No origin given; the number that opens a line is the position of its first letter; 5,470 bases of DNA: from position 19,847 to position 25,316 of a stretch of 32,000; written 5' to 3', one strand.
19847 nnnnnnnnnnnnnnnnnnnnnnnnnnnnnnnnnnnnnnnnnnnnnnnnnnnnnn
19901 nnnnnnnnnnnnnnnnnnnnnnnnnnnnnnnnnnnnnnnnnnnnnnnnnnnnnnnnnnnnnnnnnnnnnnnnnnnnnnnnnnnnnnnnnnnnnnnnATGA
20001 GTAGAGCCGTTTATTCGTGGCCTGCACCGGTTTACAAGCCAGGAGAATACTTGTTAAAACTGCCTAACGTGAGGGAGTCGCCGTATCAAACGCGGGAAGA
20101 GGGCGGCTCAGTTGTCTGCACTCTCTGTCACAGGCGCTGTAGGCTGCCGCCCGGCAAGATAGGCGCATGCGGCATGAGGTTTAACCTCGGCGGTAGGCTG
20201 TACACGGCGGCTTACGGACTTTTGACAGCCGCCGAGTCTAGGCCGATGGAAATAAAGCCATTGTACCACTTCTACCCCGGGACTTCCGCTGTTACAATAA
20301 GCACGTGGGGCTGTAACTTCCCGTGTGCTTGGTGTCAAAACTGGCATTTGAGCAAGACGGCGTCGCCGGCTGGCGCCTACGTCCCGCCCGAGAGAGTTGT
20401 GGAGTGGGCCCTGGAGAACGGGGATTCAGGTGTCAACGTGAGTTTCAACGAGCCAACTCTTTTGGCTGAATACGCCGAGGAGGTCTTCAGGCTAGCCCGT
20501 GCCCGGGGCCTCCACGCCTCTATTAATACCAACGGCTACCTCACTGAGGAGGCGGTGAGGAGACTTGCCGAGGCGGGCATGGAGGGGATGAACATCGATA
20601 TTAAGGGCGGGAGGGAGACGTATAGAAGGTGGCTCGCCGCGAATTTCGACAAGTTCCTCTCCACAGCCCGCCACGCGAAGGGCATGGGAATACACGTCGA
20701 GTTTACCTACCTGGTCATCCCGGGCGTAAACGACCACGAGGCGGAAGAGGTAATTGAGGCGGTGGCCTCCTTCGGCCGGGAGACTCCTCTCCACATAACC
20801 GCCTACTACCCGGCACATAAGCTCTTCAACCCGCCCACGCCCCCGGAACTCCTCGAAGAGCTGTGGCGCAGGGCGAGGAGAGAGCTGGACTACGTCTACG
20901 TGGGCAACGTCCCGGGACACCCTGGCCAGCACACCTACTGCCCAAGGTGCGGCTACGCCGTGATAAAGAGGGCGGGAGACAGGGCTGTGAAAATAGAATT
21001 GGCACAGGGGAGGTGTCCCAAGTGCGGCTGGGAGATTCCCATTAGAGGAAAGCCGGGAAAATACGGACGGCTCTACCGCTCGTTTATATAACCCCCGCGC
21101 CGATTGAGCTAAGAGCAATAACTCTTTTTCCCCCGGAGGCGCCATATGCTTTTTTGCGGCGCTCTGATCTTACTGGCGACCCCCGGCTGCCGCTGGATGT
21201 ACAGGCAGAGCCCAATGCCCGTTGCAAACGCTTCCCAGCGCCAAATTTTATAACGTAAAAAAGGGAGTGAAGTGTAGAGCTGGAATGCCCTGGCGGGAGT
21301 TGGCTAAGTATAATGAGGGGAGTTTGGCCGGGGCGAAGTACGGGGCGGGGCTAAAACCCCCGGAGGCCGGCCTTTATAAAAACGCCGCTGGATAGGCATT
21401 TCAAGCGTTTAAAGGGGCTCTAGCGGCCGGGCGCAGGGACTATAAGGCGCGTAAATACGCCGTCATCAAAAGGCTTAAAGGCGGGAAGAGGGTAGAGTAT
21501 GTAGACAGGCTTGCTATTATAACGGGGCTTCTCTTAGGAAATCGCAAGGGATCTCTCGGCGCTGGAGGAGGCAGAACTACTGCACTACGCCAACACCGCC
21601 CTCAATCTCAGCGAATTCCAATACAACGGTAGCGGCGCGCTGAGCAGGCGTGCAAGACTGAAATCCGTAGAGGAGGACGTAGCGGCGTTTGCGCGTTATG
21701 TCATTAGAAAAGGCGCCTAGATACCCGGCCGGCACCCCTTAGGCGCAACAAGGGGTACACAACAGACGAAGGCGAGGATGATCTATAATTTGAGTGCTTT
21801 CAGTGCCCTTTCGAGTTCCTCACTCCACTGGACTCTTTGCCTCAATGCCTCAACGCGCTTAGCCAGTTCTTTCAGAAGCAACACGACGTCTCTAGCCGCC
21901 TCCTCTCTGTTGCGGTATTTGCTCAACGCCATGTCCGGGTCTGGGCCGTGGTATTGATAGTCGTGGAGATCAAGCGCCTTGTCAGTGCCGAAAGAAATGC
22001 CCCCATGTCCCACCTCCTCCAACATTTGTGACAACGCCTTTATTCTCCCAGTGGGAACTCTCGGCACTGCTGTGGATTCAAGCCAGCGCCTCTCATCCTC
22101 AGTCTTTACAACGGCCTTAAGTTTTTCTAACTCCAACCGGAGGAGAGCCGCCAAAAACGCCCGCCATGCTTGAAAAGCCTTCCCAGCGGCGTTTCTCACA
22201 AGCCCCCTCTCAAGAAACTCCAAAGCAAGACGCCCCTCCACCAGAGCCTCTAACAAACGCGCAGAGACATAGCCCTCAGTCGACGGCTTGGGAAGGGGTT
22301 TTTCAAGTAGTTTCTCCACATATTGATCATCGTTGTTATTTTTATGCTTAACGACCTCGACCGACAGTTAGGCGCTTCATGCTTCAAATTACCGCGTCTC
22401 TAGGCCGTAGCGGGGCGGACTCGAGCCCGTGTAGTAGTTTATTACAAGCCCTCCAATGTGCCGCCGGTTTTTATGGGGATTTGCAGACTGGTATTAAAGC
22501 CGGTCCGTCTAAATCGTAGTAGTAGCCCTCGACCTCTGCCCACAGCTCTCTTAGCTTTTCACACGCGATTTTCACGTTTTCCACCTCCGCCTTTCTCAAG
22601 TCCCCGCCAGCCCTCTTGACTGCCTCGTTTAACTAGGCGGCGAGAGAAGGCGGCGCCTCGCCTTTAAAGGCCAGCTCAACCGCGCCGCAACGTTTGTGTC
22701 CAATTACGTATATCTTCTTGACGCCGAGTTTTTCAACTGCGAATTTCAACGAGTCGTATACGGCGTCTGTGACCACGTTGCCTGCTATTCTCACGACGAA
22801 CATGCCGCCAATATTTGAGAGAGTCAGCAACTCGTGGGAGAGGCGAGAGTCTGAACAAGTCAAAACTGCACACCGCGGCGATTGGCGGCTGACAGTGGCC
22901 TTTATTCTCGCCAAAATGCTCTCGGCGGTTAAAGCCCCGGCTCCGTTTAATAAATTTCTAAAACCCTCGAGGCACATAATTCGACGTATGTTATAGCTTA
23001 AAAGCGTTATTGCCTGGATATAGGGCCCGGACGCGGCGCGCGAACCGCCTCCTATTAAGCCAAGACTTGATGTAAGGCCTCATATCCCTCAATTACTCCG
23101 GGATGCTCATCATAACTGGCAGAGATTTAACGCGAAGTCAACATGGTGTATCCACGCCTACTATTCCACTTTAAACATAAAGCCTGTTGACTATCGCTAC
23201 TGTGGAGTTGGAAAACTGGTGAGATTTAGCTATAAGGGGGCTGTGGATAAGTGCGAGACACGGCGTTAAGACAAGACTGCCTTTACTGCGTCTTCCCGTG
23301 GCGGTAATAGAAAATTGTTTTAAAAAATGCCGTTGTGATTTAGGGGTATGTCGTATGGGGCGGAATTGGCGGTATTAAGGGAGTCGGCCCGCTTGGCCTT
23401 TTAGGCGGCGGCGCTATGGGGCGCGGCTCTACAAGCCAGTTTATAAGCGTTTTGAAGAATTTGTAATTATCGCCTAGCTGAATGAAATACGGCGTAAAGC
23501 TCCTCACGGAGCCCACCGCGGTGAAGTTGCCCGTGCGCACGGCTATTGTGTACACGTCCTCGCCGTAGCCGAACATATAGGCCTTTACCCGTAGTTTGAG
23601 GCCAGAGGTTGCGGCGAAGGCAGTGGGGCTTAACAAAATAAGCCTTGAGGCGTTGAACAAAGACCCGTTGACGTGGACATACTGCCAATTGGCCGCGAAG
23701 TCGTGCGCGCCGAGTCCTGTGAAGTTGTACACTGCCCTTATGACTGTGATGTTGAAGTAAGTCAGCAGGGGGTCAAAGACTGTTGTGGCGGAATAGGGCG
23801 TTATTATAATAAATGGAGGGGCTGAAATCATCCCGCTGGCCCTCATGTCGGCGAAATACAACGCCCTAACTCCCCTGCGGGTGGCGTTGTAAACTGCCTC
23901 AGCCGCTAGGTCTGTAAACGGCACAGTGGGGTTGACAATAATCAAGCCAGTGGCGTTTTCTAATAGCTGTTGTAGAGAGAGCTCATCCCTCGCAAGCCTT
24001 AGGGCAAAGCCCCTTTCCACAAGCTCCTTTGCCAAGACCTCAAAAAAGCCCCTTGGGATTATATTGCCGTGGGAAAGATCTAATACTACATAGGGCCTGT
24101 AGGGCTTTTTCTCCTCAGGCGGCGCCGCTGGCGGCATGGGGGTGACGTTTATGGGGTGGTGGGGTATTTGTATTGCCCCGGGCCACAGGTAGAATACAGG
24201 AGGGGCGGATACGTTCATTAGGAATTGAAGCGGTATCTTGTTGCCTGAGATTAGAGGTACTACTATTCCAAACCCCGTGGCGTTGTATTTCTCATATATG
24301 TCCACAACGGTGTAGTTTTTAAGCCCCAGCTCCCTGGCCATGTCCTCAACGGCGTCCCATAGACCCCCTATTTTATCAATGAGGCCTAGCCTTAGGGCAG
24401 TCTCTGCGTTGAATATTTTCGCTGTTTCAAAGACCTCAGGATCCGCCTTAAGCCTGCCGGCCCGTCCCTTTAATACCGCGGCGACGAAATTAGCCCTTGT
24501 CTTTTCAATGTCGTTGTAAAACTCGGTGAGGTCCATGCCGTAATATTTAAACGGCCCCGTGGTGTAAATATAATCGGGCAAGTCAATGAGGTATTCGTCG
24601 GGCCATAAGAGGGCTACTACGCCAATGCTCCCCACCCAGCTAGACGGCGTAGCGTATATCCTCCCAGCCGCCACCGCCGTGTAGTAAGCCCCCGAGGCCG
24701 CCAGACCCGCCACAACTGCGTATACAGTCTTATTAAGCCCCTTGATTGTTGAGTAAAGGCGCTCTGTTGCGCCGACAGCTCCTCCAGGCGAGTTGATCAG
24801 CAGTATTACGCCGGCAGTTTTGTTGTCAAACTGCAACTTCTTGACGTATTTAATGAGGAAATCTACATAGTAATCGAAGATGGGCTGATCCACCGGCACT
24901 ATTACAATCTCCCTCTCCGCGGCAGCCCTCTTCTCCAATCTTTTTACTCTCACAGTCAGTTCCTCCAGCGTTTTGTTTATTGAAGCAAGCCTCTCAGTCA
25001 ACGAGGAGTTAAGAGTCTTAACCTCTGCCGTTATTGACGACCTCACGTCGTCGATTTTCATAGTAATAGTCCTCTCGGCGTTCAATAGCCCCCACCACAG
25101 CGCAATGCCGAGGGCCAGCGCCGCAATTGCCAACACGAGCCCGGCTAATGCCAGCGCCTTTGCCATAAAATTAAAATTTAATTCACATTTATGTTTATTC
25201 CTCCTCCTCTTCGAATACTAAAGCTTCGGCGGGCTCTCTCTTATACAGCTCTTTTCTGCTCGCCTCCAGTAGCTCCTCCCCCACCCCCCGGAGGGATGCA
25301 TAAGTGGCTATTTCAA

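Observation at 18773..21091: Candidate peptide-centred module: secreted 4-Cys mini-protein, FtsX-type permease and an overlapping radical SAM enzyme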

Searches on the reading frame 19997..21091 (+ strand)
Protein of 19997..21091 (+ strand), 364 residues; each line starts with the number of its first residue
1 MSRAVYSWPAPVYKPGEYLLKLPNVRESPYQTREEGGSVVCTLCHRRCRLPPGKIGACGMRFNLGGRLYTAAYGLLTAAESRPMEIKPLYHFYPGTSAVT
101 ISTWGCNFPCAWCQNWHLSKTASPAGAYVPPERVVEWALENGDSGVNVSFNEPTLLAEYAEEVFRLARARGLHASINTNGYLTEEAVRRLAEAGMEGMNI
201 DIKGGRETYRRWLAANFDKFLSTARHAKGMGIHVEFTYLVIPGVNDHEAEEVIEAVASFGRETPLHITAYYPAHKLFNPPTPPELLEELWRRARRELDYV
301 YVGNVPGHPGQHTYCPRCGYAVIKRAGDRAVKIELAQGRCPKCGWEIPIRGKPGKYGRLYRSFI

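Call 3: search_protein_families(library=pfam, proteins=[window:19997-21091:+], max_evalue=0.01)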
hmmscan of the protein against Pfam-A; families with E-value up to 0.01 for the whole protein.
window:19997-21091:+ (364 aa): 1 family
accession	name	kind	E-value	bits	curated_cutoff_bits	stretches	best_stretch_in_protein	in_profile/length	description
PF04055.27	Radical_SAM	-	4.9e-29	102.1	29.5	1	103-255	4-165/166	Radical SAM superfamily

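Call 4: search_protein_families(library=ncbifam, proteins=[window:19997-21091:+], max_evalue=0.01)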
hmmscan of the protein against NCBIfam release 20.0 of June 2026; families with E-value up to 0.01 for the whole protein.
window:19997-21091:+ (364 aa): 36 families (the best 25 are shown)
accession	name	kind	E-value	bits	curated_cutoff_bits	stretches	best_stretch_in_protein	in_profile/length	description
TIGR04337.1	AmmeMemoSam_rS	hypoth_equivalog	1.4e-64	218.2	220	1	30-357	3-341/349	AmmeMemoRadiSam system radical SAM enzyme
TIGR02493.1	PFLA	equivalog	6e-15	55.3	231.75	1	101-259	20-182/235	pyruvate formate-lyase-activating protein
TIGR02668.1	moaA_archaeal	equivalog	1.6e-12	47.1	325.25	1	103-272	17-188/303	GTP 3',8-cyclase MoaA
TIGR02495.1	NrdG2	equivalog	3.6e-12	46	131.15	1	93-246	13-169/193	anaerobic ribonucleoside-triphosphate reductase activating protein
TIGR04041.1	activase_YjjW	hypoth_equivalog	9.9e-11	41.6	250.2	1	144-269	110-237/276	YjjW family glycine radical enzyme activase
TIGR02494.1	PFLE_PFLC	subfamily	3.6e-10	39.6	174.35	1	141-263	122-242/293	glycyl-radical enzyme activating protein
NF001199.0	PRK00164.2-1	equivalog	5.3e-10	38.9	231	1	103-256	19-175/308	GTP 3',8-cyclase MoaA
TIGR02666.1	moaA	equivalog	8.6e-10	38.1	284.05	1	105-257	19-181/336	GTP 3',8-cyclase MoaA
NF048010.1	SfplDhtActHpsHDes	equivalog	3.8e-08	32.5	430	1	144-264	133-253/298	(2S)-3-sulfopropanediol dehydratase activating enzyme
TIGR04395.1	cutC_activ_rSAM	equivalog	6.7e-08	32.1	360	1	142-274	129-263/309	choline TMA-lyase-activating enzyme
NF043069.1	T4HPD_activ_SAM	equivalog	2.9e-07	30.2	425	1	140-259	121-238/299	trans-4-hydroxy-L-proline dehydratase activase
NF008356.0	PRK11145.1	equivalog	4.3e-07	29.5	375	1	104-260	28-188/246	pyruvate formate lyase 1-activating protein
TIGR04545.1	rSAM_ahbD_hemeb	equivalog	3.5e-06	26.7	500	1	103-261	7-167/339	heme b synthase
NF033719.1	ind_deCO2_activ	equivalog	8.9e-06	25.2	425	1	143-276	130-261/302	indoleacetate decarboxylase activase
TIGR04546.1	rSAM_ahbC_deAc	equivalog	9.6e-06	24.6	650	1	103-239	46-184/390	12,18-didecarboxysiroheme deacetylase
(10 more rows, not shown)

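Call 80: search_protein_families(library=padloc, proteins=[window:19997-21091:+], max_evalue=0.01)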
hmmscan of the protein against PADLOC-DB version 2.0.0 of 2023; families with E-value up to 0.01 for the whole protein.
window:19997-21091:+ (364 aa): 2 families
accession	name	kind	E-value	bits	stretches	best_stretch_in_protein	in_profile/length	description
PDLC02903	pVip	-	2.2e-06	25.4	1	105-191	9-90/257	Viperins not associated with kinases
PDLC02904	pVip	-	0.00024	18.7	1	105-201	12-106/262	Viperins associated with kinases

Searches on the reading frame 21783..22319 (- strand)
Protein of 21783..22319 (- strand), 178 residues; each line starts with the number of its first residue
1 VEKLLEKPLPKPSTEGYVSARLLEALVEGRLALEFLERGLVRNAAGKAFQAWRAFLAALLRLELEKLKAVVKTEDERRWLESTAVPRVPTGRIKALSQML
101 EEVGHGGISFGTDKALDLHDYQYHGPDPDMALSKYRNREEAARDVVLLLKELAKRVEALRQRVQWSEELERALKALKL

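Call 3: search_protein_families(library=pfam, proteins=[window:21783-22319:-], max_evalue=0.01)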
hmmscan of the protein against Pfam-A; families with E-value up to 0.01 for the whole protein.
window:21783-22319:- (178 aa): 1 family
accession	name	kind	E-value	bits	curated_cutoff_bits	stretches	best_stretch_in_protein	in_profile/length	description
PF05942.16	PaREP1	-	2.8e-30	105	24.4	1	20-146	1-115/115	Archaeal PaREP1/PaREP8 family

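Call 4: search_protein_families(library=ncbifam, proteins=[window:21783-22319:-], max_evalue=0.01)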
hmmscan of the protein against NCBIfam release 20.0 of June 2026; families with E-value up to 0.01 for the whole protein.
window:21783-22319:- (178 aa): 0 families

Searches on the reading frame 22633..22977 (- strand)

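Call 3: search_protein_families(library=pfam, proteins=[window:22633-22977:-], max_evalue=0.01)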
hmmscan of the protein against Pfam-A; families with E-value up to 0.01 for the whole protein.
window:22633-22977:- (114 aa): 1 family
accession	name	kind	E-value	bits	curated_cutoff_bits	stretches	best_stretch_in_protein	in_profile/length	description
PF00484.24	Pro_CA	-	7.7e-23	81.9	25.7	1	37-106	2-74/156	Carbonic anhydrase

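Call 4: search_protein_families(library=ncbifam, proteins=[window:22633-22977:-], max_evalue=0.01)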
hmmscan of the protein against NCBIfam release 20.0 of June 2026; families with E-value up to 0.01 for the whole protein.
window:22633-22977:- (114 aa): 2 families
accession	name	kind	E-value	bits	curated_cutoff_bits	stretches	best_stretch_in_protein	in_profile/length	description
NF011765.0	PRK15219.1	subfamily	1.2e-17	64.2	221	1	18-104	74-160/245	carbonic anhydrase family protein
NF007756.0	PRK10437.1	equivalog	2.7e-10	40.1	251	1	30-104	31-108/220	carbonate dehydratase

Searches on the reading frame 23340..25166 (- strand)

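Call 3: search_protein_families(library=pfam, proteins=[window:23340-25166:-], max_evalue=0.01)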
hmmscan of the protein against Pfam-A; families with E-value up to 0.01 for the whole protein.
window:23340-25166:- (608 aa): 4 families
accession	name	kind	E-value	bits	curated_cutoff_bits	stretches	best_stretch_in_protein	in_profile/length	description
PF01343.23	Peptidase_S49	-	5.2e-17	62.7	24.9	2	145-185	6-46/154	Peptidase family S49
PF00574.28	CLP_protease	-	3.6e-10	40.5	20.2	1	89-168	18-97/182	Clp protease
PF25145.1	NfeD1b_N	-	1.1e-07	32.1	40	1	87-184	2-98/189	NfeD1b, N-terminal domain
PF06103.16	DUF948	-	0.00062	20.3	37.2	1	8-79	2-72/89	Bacterial protein of unknown function (DUF948)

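Call 4: search_protein_families(library=ncbifam, proteins=[window:23340-25166:-], max_evalue=0.01)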
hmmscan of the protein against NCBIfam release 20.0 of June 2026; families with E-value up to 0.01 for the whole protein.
window:23340-25166:- (608 aa): 11 families
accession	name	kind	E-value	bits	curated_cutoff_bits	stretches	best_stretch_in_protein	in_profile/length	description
TIGR00706.1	SppA_dom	equivalog_domain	2.4e-29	102.5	155.45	1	87-278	2-205/208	signal peptide peptidase SppA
TIGR00705.1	SppA_67K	equivalog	4.9e-20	71.4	311.45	1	106-293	339-538/590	signal peptide peptidase SppA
NF008195.0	PRK10949.1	equivalog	1.1e-13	50.3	746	1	102-287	350-547/618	signal peptide peptidase SppA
NF008745.0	PRK11778.1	equivalog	3.5e-10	39.6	259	1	28-274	32-298/345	protease SohB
NF009205.0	PRK12553.1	subfamily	2.3e-09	37.2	228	1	75-175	28-127/211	ATP-dependent Clp protease proteolytic subunit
NF045542.1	Clp_rel_HeadMat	equivalog_domain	2.2e-08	34.2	120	1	111-177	27-94/165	head maturation protease, ClpP-related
NF001368.0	PRK00277.1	subfamily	5.5e-07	29.6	249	1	89-168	34-115/203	ATP-dependent Clp protease proteolytic subunit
TIGR00493.1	clpP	equivalog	3.4e-06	26.9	308.6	1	89-176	29-118/192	ATP-dependent Clp endopeptidase proteolytic subunit ClpP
NF045540.1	scaf_prot_MCP1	exception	0.00011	21.1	475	1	106-174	19-87/652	ClpP-like prohead protease/major capsid protein fusion protein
NF011091.0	PRK14514.1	equivalog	0.00016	21.4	361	1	92-167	59-134/221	ATP-dependent Clp endopeptidase proteolytic subunit ClpP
NF009203.0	PRK12551.1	equivalog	0.0011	18.7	359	1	110-164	48-103/196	ATP-dependent Clp protease proteolytic subunit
